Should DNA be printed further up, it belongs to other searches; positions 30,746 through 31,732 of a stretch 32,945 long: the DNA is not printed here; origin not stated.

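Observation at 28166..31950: Nested direct repeats (metH-3', HAD-3' ... HAD-3'', metH-3'') bracket the priming transferase gene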

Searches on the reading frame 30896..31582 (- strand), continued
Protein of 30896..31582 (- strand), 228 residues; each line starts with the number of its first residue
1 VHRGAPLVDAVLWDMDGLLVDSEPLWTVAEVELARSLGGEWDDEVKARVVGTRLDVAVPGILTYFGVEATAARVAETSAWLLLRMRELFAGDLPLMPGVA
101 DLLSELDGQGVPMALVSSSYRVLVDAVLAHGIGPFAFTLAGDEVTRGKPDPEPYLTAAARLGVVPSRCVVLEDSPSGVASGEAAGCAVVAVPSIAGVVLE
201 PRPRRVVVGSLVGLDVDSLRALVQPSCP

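Call 32: find_encoding_contigs(protein=P0054, flank=10000, max_places=3)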
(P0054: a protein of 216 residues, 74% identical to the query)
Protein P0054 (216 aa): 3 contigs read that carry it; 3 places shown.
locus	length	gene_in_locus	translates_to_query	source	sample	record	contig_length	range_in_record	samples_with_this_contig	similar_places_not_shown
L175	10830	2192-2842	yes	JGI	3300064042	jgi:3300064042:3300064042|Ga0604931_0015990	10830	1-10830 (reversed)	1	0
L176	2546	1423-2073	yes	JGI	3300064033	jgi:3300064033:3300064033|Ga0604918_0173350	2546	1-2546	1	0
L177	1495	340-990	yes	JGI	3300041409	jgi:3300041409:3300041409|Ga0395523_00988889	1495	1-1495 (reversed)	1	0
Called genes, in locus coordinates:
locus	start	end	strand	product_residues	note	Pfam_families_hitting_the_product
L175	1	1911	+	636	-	?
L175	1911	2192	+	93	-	-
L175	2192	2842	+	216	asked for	PF00702:Hydrolase, PF12710:HAD, PF13419:HAD_2, PF13242:Hydrolase_like (weak)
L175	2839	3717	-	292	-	PF00596:Aldolase_II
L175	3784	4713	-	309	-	PF12705:PDDEXK_1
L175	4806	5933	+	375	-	PF20510:HgmA_N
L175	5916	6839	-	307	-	PF01557:FAA_hydrolase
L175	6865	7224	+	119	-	-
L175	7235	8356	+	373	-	PF02163:Peptidase_M50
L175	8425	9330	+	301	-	PF14801:TrmI-like_N, PF01135:PCMT (weak), PF08704:GCD14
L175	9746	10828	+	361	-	?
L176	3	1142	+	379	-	?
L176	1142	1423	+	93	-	-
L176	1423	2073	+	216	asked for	PF00702:Hydrolase, PF12710:HAD, PF13419:HAD_2, PF13242:Hydrolase_like (weak)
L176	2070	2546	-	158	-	?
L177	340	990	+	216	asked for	PF00702:Hydrolase, PF12710:HAD, PF13419:HAD_2, PF13242:Hydrolase_like (weak)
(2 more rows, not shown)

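Call 48: search_protein_families(library=ncbifam, proteins=[window:30896-31582:-], max_evalue=0.001)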
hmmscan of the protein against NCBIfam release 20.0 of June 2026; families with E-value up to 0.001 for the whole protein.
window:30896-31582:- (228 aa): 27 families (the best 25 are shown)
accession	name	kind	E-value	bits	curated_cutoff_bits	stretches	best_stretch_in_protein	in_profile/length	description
NF008087.0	PRK10826.1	equivalog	3.7e-30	105.2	191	1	8-194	7-194/222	hexitol phosphatase HxpB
TIGR02009.1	PGMB-YQAB-SF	subfamily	2.1e-28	99.8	153.35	1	9-191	2-186/186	beta-phosphoglucomutase family hydrolase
NF008610.0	PRK11587.1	equivalog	3.2e-26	92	282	1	11-197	6-187/219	sugar phosphatase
TIGR01449.2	PGP_bact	equivalog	4.5e-22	78.6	180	1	11-191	1-184/213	phosphoglycolate phosphatase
TIGR01990.1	bPGM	equivalog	4e-21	75.8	189.4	1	9-191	2-186/187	beta-phosphoglucomutase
NF046057.1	bifunc_MtlD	equivalog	2.2e-19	69.3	800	1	8-191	7-191/683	bifunctional mannitol-1-phosphate dehydrogenase/phosphatase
TIGR01509.1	HAD-SF-IA-v3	subfamily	2.3e-19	70.1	29.4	1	86-191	57-154/154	HAD-IA family hydrolase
NF053653.1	InDiPhoBT2121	equivalog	4.5e-19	68.9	245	1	9-193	2-188/216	inorganic diphosphatase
NF009695.0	PRK13222.1-2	equivalog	3.2e-16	59.5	225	1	9-191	7-193/226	phosphoglycolate phosphatase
NF009697.0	PRK13222.1-4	equivalog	3.6e-16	59.2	327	1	8-190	7-192/232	phosphoglycolate phosphatase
NF008000.0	PRK10725.1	equivalog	2.6e-15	57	215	1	9-191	6-185/188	fructose-1-phosphate/6-phosphogluconate phosphatase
NF007854.0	PRK10563.1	equivalog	1.5e-14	54.2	211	1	8-189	4-183/221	6-phosphogluconate phosphatase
NF009694.0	PRK13222.1-1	equivalog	1.9e-13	50.3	415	1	95-190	112-209/252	phosphoglycolate phosphatase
NF009698.0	PRK13223.1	equivalog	8e-12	44.9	466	1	9-192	14-201/272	phosphoglycolate phosphatase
NF009696.0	PRK13222.1-3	equivalog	1.4e-11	44.5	359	1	9-191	4-186/223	N-acetylmuramic acid 6-phosphate phosphatase MupP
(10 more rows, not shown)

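Call 57: list_cluster_members(proteins=[P0001, P0121, P0241])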
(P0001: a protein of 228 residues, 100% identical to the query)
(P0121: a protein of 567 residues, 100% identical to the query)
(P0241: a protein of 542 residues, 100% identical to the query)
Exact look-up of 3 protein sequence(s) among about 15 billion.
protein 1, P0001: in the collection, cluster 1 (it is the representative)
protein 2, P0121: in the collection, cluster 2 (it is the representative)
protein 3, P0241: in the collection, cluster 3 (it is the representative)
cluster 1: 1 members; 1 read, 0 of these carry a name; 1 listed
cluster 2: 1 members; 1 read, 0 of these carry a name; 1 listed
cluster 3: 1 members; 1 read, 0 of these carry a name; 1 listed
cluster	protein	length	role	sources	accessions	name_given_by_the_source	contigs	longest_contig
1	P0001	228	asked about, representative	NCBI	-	-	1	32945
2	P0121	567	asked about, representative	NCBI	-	-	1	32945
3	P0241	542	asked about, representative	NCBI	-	-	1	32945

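Call 59: find_encoding_contigs(protein=P0002, flank=10000, max_places=3)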
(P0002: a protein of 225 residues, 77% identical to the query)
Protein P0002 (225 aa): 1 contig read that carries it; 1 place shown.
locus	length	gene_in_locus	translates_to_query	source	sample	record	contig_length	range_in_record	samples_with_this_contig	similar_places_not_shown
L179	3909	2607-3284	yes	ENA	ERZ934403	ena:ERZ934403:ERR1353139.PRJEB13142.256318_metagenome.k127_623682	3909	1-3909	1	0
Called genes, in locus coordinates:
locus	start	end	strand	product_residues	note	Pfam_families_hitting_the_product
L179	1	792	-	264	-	?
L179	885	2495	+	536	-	PF09913:DUF2142, PF02366:PMT (weak)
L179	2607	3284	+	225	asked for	PF00702:Hydrolase, PF12710:HAD (weak), PF13419:HAD_2, PF13242:Hydrolase_like (faint)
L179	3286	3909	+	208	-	?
